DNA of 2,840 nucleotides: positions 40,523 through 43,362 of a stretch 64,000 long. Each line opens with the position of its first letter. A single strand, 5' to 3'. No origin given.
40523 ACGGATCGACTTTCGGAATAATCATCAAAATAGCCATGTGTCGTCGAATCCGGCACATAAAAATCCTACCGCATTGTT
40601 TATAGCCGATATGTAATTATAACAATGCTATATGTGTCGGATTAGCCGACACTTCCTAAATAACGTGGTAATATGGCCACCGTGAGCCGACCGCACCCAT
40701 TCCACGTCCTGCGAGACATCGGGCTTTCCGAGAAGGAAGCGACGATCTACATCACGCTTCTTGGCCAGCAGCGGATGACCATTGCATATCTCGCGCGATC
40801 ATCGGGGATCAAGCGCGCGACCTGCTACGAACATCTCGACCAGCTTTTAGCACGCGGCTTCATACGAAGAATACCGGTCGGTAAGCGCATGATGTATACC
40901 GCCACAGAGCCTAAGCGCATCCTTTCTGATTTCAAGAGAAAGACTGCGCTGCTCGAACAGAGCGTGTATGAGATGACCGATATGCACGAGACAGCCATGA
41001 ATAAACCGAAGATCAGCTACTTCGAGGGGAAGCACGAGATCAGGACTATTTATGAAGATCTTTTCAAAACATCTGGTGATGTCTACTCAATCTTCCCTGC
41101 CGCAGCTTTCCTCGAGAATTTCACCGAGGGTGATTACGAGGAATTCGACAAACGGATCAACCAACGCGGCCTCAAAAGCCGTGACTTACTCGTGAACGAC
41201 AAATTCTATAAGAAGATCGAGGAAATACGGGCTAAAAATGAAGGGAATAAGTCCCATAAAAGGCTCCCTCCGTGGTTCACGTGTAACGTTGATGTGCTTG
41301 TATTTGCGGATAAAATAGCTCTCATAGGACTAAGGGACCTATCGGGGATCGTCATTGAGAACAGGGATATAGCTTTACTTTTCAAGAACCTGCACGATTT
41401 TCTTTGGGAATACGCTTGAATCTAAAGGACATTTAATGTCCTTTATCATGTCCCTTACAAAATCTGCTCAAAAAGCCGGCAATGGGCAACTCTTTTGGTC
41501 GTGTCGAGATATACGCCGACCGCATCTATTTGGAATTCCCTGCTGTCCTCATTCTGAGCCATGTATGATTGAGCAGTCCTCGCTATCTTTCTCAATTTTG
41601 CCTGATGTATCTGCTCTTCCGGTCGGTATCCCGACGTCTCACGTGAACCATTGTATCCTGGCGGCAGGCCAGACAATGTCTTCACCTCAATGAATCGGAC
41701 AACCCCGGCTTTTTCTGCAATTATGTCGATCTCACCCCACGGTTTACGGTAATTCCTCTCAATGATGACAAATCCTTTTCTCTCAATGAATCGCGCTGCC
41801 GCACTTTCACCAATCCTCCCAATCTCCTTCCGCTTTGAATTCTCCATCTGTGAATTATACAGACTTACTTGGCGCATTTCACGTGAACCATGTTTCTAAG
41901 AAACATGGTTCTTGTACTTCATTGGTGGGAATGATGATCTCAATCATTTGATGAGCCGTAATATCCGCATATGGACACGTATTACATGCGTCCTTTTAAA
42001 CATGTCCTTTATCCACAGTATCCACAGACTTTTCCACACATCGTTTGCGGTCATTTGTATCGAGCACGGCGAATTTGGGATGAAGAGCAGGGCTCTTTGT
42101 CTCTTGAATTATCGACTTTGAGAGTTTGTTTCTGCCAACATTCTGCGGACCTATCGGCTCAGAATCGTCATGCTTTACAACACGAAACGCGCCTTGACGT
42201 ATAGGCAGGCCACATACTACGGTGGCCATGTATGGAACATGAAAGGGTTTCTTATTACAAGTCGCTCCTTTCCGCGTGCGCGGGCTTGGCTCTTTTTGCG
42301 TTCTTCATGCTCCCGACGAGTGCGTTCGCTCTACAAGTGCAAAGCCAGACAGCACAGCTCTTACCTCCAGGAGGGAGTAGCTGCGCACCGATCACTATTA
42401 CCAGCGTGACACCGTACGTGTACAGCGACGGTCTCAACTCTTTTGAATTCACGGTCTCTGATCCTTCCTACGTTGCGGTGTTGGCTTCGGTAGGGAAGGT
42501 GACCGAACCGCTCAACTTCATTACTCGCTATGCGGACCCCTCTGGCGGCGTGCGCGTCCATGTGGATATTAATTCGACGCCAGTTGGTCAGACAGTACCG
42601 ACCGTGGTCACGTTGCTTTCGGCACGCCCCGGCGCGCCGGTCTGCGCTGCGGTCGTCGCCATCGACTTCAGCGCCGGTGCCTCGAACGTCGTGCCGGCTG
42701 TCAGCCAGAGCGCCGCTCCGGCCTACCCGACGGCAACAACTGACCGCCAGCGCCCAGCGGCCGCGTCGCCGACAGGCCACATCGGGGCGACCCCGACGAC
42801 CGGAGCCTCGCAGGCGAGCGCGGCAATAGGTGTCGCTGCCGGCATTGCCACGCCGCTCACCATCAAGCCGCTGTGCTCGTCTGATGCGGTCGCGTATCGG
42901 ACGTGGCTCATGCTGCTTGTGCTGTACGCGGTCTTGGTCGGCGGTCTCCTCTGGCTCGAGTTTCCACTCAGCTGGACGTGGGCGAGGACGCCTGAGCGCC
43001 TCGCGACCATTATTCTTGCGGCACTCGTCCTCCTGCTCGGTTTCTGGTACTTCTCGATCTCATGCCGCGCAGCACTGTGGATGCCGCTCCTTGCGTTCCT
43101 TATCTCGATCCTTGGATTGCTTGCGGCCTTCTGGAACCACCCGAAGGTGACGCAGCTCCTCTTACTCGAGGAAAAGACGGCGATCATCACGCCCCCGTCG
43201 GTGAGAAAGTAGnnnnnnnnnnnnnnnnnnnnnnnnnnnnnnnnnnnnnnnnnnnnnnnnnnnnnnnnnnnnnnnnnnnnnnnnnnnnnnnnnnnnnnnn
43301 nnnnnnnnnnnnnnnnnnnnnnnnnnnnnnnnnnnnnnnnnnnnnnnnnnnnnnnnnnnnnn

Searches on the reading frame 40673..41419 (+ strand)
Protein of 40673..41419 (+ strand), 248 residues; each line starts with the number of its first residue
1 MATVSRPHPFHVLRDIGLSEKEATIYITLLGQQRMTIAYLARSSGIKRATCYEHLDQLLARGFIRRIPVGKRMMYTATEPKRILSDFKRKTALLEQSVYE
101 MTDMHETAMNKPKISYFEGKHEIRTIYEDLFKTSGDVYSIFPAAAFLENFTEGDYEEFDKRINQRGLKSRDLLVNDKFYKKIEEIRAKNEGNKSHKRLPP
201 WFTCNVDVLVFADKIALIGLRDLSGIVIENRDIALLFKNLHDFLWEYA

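Call 10: search_protein_families(library=pfam, proteins=[window:40673-41419:+], max_evalue=1)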
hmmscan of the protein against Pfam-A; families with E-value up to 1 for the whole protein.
window:40673-41419:+ (248 aa): 12 families
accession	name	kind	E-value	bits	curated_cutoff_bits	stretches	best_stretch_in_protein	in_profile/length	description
PF01978.25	TrmB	-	5.2e-15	55.5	25.6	1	13-81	1-68/68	Sugar-specific transcriptional regulator TrmB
PF13412.12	HTH_24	-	7.1e-05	22.7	21.9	1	25-65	8-48/48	Winged helix-turn-helix DNA-binding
PF01047.28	MarR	-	0.00029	21.1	24.6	1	27-67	10-50/59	MarR family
PF09339.16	HTH_IclR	-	0.00063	19.9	22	1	32-66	16-50/52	IclR helix-turn-helix domain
PF12840.13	HTH_20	-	0.0027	18.1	27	1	31-66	15-50/51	Helix-turn-helix domain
PF12802.13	MarR_2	-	0.0049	17.4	27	1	33-69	20-55/61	MarR family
PF05368.20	NmrA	-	0.014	15.4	27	1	102-159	109-165/298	NmrA-like family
PF21248.3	SoFic-like_C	-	0.018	15.7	27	1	36-76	32-72/76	Protein adenylyltransferase SoFic-like, C-terminal domain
PF13730.12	HTH_36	-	0.018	15.3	25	1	17-64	2-55/55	Helix-turn-helix domain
PF14493.12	HTH_40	-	0.045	14.5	27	1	27-63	6-41/89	Helix-turn-helix domain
PF21984.2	DnaD_N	-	0.048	14.3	27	1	14-66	10-67/101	DnaD N-terminal domain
PF03965.22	Penicillinase_R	-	0.059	14.2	22.6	1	19-82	2-69/115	Penicillinase repressor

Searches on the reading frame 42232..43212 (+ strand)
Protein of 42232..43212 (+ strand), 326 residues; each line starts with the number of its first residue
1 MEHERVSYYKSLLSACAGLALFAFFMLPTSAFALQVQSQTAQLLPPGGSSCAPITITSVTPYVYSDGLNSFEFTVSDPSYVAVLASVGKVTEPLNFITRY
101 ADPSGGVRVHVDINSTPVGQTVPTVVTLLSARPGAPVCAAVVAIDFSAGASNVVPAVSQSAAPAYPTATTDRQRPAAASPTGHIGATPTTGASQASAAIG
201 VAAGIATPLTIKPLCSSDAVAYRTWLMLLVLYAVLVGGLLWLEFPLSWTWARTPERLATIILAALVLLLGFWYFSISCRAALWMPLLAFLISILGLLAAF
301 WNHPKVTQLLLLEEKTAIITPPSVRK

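Call 10: search_protein_families(library=pfam, proteins=[window:42232-43212:+], max_evalue=1)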
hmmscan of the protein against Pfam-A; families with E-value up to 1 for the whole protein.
window:42232-43212:+ (326 aa): 1 family
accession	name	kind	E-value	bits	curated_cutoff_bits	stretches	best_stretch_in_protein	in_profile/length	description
PF24264.1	DUF7465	-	0.039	14.2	27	1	211-229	25-43/54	Family of unknown function (DUF7465)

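Call 66: find_homologous_proteins(query=window:42232-43212:+)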
Query window:42232-43212:+ (326 aa): 97 proteins with E <= 0.001 among 8000 candidates.
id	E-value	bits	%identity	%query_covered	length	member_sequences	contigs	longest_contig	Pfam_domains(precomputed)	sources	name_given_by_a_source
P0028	8.1e-206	700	100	100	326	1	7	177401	-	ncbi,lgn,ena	-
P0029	3.2e-116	406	59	100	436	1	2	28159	-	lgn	-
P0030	5.6e-110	386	60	100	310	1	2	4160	-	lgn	-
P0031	2.1e-106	374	57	100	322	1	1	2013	-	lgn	-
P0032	3.0e-105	370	57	100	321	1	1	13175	-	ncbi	-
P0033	2.4e-104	367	54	100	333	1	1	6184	-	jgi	jgi:hypothetical protein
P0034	7.2e-104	365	58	96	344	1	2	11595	-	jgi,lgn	-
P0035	3.0e-103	363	56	100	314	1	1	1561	-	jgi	jgi:hypothetical protein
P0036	1.5e-102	361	55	97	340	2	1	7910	-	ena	-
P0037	4.0e-101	356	57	100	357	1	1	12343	-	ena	-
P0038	4.1e-101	356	55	98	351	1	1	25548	-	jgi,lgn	-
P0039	1.5e-99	351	54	99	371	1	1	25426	-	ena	-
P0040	1.6e-99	351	55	100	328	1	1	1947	-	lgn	-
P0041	5.3e-99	349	57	96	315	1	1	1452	-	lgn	-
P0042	2.2e-98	347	57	100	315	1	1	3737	-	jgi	jgi:hypothetical protein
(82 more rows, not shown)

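Call 67: find_encoding_contigs(protein=P0029, flank=7000, max_places=2)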
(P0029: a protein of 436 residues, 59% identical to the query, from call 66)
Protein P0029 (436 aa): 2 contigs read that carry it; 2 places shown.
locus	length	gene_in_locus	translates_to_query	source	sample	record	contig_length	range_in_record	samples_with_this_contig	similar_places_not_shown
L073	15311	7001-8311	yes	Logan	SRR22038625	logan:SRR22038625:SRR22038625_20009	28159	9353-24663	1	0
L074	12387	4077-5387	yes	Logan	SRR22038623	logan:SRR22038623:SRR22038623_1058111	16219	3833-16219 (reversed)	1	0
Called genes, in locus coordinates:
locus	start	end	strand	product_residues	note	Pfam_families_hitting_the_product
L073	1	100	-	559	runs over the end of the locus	PF03235:GmrSD_N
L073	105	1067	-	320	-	PF02086:MethyltransfD12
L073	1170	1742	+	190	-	PF00574:CLP_protease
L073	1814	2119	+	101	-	-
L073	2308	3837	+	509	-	PF12072:RNase_Y_N, PF00013:KH_1 (weak), PF01966:HD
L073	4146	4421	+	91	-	PF00216:Bac_DNA_binding, PF18291:HU-HIG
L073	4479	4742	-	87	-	-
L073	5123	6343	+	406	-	PF13365:Trypsin_2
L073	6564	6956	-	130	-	PF02021:UPF0102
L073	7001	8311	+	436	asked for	-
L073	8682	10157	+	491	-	PF01743:PolyA_pol, PF12627:PolyA_pol_RNAbd, PF01966:HD, PF13735:tRNA_NucTran2_2 (weak)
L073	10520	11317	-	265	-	PF03372:Exo_endo_phos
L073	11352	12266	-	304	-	PF02899:Phage_int_SAM_1, PF13102:Phage_int_SAM_5 (faint), PF13495:Phage_int_SAM_4 (faint), PF00589:Phage_integrase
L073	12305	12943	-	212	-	PF13483:Lactamase_B_3, PF12706:Lactamase_B_2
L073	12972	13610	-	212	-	PF00702:Hydrolase, PF13419:HAD_2, PF13242:Hydrolase_like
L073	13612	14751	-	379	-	PF05496:RuvB_N, PF00004:AAA, PF07728:AAA_5, PF16193:AAA_assoc_2, PF12002:MgsA_C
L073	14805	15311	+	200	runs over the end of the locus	PF00254:FKBP_C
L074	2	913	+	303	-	?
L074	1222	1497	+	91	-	PF00216:Bac_DNA_binding, PF18291:HU-HIG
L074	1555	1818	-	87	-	-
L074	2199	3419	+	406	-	PF13365:Trypsin_2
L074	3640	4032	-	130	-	PF02021:UPF0102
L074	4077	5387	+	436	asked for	-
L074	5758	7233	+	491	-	PF01743:PolyA_pol, PF12627:PolyA_pol_RNAbd, PF01966:HD, PF13735:tRNA_NucTran2_2 (weak)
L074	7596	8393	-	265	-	PF03372:Exo_endo_phos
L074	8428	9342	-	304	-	PF02899:Phage_int_SAM_1, PF13102:Phage_int_SAM_5 (faint), PF13495:Phage_int_SAM_4 (faint), PF00589:Phage_integrase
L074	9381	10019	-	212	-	PF13483:Lactamase_B_3, PF12706:Lactamase_B_2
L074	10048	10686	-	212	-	PF00702:Hydrolase, PF13419:HAD_2, PF13242:Hydrolase_like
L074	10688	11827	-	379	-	PF05496:RuvB_N, PF00004:AAA, PF07728:AAA_5, PF16193:AAA_assoc_2, PF12002:MgsA_C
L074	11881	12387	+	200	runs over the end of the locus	PF00254:FKBP_C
